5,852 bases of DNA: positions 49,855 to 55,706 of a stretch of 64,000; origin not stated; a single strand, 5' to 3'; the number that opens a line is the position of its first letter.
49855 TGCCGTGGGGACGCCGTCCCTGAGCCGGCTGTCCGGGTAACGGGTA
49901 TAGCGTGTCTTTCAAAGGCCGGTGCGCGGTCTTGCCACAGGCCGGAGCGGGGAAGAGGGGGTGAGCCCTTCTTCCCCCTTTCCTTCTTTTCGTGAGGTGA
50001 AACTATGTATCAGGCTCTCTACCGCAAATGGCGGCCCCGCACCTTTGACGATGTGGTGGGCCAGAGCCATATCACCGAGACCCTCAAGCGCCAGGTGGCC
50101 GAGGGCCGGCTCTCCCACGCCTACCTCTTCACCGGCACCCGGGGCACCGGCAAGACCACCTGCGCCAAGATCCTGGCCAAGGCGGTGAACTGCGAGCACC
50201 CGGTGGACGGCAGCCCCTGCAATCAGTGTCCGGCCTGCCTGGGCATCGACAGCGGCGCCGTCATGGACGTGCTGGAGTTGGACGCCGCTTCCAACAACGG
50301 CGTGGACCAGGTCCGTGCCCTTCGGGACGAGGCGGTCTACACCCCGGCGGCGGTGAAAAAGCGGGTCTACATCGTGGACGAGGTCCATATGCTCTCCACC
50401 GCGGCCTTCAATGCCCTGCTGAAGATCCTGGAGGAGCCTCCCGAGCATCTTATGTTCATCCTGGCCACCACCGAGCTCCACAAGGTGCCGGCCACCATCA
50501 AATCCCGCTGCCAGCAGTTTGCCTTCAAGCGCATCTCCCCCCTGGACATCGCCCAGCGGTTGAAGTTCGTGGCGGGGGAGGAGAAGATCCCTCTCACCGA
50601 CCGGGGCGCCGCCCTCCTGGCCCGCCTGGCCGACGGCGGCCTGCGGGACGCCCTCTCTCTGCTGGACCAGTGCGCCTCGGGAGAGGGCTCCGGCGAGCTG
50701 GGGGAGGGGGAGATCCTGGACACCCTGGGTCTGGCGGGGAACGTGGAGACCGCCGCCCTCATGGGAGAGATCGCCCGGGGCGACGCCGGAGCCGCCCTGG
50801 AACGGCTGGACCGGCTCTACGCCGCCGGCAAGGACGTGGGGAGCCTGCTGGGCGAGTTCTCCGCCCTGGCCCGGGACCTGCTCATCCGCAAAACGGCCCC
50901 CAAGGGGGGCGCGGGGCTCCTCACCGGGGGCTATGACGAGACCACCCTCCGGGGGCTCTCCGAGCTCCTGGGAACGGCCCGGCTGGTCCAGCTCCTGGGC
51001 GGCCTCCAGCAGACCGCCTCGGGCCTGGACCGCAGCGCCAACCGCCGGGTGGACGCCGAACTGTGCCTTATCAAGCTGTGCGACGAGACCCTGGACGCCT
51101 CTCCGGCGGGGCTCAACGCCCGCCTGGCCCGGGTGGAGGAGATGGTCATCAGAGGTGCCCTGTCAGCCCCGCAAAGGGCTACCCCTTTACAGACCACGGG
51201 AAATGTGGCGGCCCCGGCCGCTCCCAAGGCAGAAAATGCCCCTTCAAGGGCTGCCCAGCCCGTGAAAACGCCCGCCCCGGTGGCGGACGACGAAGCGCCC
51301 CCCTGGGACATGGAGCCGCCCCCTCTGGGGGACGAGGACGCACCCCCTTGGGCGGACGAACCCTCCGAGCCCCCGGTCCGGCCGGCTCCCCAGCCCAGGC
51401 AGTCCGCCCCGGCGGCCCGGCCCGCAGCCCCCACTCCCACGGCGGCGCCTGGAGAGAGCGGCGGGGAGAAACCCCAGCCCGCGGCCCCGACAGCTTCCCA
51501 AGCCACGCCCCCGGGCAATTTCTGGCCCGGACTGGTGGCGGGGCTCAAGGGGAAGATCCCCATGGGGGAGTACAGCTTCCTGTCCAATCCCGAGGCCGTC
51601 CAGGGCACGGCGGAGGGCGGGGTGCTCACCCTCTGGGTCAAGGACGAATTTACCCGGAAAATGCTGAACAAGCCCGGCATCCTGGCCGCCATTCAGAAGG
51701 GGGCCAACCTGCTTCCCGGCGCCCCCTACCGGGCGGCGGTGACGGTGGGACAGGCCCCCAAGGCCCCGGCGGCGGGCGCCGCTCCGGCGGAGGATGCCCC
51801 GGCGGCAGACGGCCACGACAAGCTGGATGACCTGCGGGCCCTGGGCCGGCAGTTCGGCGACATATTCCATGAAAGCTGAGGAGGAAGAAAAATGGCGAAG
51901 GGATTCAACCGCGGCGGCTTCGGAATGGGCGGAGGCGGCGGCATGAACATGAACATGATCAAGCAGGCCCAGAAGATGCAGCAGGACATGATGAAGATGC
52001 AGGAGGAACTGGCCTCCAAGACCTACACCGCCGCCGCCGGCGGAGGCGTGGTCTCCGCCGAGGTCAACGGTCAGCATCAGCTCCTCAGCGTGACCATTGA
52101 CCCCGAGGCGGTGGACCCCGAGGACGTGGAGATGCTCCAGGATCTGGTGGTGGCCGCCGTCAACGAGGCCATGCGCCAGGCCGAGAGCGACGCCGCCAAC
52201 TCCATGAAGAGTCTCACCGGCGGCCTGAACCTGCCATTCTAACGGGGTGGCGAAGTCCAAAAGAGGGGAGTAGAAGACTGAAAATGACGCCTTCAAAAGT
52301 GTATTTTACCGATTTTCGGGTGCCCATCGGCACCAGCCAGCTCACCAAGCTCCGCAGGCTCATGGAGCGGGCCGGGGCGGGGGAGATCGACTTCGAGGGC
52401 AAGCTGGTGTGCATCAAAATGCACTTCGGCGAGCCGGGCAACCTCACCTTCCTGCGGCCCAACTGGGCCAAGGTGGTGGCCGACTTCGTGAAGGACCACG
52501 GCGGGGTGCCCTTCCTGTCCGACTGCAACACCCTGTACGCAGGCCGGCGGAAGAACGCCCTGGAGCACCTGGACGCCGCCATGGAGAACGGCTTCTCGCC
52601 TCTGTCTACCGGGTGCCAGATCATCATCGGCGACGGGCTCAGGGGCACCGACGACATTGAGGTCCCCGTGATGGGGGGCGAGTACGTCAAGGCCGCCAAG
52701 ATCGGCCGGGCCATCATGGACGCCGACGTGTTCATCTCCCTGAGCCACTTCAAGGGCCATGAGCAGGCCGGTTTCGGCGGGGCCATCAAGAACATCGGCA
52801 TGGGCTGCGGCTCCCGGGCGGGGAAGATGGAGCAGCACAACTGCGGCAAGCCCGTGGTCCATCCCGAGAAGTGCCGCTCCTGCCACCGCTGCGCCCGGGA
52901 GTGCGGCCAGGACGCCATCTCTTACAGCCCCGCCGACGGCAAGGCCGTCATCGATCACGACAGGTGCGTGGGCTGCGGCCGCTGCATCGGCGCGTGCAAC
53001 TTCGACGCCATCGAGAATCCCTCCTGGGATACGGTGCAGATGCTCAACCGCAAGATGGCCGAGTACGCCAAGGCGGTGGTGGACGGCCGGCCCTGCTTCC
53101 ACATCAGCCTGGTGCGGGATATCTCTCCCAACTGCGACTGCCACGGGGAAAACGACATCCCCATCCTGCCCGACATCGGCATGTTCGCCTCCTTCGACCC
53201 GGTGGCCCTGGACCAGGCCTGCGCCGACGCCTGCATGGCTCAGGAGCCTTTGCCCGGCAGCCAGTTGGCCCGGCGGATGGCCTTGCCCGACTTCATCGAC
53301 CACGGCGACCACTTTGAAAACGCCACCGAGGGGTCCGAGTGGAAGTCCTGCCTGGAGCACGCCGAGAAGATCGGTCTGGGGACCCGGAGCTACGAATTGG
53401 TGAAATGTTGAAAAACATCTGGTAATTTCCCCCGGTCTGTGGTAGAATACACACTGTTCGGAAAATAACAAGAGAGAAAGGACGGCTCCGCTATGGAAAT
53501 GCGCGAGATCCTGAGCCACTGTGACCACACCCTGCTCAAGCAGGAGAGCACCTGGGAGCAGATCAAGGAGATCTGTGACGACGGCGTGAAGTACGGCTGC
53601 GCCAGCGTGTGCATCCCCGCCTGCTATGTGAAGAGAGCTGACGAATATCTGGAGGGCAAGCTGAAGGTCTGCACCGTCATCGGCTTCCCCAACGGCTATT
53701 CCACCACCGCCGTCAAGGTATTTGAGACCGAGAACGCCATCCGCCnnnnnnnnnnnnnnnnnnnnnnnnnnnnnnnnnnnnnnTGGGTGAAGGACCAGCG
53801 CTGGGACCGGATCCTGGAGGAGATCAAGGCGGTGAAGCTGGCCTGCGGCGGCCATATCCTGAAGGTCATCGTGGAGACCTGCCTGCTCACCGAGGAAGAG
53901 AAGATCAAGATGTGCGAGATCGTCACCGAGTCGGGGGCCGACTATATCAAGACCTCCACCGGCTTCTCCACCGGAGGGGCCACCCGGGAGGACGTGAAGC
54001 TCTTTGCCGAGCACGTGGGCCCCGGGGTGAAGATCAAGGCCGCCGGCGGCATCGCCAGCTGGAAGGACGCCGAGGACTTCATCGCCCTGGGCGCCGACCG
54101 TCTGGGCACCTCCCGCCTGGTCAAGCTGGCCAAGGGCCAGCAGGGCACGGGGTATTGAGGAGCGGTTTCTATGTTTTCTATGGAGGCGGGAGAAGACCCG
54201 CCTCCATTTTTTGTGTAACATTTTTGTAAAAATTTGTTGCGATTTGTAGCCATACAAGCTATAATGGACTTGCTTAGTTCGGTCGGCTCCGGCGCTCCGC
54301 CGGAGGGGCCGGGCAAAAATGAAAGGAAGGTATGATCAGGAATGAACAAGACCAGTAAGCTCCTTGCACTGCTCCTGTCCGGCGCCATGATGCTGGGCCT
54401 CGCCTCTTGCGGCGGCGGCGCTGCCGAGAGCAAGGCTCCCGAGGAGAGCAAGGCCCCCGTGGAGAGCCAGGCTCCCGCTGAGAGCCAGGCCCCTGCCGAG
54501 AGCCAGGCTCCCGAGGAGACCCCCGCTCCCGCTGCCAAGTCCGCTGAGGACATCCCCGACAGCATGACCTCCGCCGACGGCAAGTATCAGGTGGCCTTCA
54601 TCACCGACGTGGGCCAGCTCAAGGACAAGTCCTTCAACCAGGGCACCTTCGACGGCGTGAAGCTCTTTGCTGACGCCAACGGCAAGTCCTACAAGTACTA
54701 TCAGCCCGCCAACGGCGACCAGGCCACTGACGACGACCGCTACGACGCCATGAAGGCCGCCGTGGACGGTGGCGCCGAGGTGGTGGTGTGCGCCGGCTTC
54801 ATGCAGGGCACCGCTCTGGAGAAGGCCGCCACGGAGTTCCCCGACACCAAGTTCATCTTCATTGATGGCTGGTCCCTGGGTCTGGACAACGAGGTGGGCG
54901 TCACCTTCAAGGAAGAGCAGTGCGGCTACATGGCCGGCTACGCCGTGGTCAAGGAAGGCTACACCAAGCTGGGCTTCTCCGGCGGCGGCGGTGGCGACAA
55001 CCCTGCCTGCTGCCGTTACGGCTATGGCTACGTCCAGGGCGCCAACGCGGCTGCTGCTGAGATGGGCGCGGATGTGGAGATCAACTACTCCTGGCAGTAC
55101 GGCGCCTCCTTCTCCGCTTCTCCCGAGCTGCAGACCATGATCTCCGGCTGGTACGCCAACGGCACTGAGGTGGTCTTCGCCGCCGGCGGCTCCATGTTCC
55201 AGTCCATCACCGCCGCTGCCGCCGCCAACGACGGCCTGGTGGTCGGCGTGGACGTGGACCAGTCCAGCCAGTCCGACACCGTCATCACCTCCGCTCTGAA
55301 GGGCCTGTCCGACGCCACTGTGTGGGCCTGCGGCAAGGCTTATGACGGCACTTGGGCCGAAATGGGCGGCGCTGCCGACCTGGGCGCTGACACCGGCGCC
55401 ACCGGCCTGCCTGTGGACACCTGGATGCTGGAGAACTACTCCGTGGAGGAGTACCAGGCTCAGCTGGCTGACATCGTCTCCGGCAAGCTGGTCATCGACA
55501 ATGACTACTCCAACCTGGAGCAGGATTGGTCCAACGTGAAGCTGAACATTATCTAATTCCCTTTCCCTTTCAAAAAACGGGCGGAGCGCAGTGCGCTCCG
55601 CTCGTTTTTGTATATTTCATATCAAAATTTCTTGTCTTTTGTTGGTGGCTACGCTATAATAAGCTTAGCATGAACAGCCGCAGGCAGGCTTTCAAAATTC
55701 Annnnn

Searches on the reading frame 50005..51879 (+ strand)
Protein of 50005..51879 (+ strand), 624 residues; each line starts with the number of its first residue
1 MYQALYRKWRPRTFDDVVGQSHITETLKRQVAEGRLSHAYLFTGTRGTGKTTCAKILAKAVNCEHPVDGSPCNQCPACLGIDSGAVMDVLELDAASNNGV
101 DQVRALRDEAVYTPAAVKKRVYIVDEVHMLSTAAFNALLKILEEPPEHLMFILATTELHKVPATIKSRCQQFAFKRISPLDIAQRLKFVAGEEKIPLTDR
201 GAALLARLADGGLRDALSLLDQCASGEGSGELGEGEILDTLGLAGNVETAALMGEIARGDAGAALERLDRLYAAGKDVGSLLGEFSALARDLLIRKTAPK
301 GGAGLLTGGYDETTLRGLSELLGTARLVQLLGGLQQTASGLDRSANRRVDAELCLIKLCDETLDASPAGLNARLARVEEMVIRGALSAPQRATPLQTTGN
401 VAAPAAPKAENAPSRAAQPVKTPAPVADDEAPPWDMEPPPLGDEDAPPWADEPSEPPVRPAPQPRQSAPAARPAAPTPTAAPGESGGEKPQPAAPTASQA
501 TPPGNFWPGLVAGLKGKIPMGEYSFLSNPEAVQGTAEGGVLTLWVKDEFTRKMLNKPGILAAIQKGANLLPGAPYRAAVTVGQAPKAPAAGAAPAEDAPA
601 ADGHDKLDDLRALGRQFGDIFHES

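Call 59: search_protein_families(library=pfam, proteins=[window:50005-51879:+], max_evalue=0.001)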
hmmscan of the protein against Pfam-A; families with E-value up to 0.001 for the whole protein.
window:50005-51879:+ (624 aa): 10 families
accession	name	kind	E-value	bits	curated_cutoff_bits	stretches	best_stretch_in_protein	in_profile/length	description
PF13177.12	DNA_pol3_delta2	-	3.2e-45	154.4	27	1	20-177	2-160/161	DNA polymerase III, delta subunit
PF22608.2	DNAX_ATPase_lid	-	2.6e-11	43.6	27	1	182-223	2-43/49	DNA polymerase III clamp loader subunit, ATPase lid domain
PF12169.13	DNA_pol3_gamma3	-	9.7e-11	42.1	24.4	1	236-360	5-129/143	DNA polymerase III subunits gamma and tau domain III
PF00004.35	AAA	-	1.7e-10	41.9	21.2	1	41-173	2-127/131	ATPase family associated with various cellular activities (AAA)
PF07728.20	AAA_5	-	6.7e-07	29.8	22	1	41-149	3-97/139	AAA domain (dynein-related subfamily)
PF05496.18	RuvB_N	-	3.5e-06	27.3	27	1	10-71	2-67/159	Holliday junction DNA helicase RuvB P-loop domain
PF13401.12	AAA_22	-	4.8e-06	27.3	27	1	41-156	9-123/130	AAA domain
PF13604.12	AAA_30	-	1.1e-05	25.7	27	1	40-145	21-115/191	AAA domain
PF13191.12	AAA_16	-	0.0002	22.3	32.6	0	24-144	13-158/167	AAA ATPase domain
PF13245.12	AAA_19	-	0.00056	20.5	25.1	0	37-152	11-123/134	AAA domain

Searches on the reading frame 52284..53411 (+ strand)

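Call 70: search_protein_families(library=pfam, proteins=[window:52284-53411:+], max_evalue=0.00001)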
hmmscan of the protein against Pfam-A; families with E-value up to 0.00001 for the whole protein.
window:52284-53411:+ (375 aa): 8 families
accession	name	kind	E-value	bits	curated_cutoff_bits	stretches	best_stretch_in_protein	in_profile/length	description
PF04015.17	DUF362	-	4e-55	187.4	24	1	42-315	1-200/200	Domain of unknown function (DUF362)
PF14697.11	Fer4_21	-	1.2e-09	38.6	35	1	192-244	3-58/59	4Fe-4S dicluster domain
PF00037.32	Fer4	-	2.6e-09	36.9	21.1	1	222-244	2-24/24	4Fe-4S binding domain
PF12838.12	Fer4_7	-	7.2e-08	33.2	27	1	196-242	1-52/52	4Fe-4S dicluster domain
PF13237.11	Fer4_10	-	4.8e-07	30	25.5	1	190-238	2-52/53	4Fe-4S dicluster domain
PF12797.12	Fer4_2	-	2e-06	27.8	24.5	0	220-239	2-21/22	4Fe-4S binding domain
PF13484.11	Fer4_16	-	4.1e-06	27.9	30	0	227-263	1-39/66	4Fe-4S double cluster binding domain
PF13187.11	Fer4_9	-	9.8e-06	25.9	27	1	196-242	1-51/52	4Fe-4S dicluster domain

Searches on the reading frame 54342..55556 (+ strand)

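Call 70: search_protein_families(library=pfam, proteins=[window:54342-55556:+], max_evalue=0.00001)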
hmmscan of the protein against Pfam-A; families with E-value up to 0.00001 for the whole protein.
window:54342-55556:+ (404 aa): 1 family
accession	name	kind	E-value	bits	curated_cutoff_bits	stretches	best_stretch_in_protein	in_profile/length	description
PF02608.20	Bmp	-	3.1e-30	105.6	24.1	1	84-384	3-296/301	ABC transporter substrate-binding protein PnrA-like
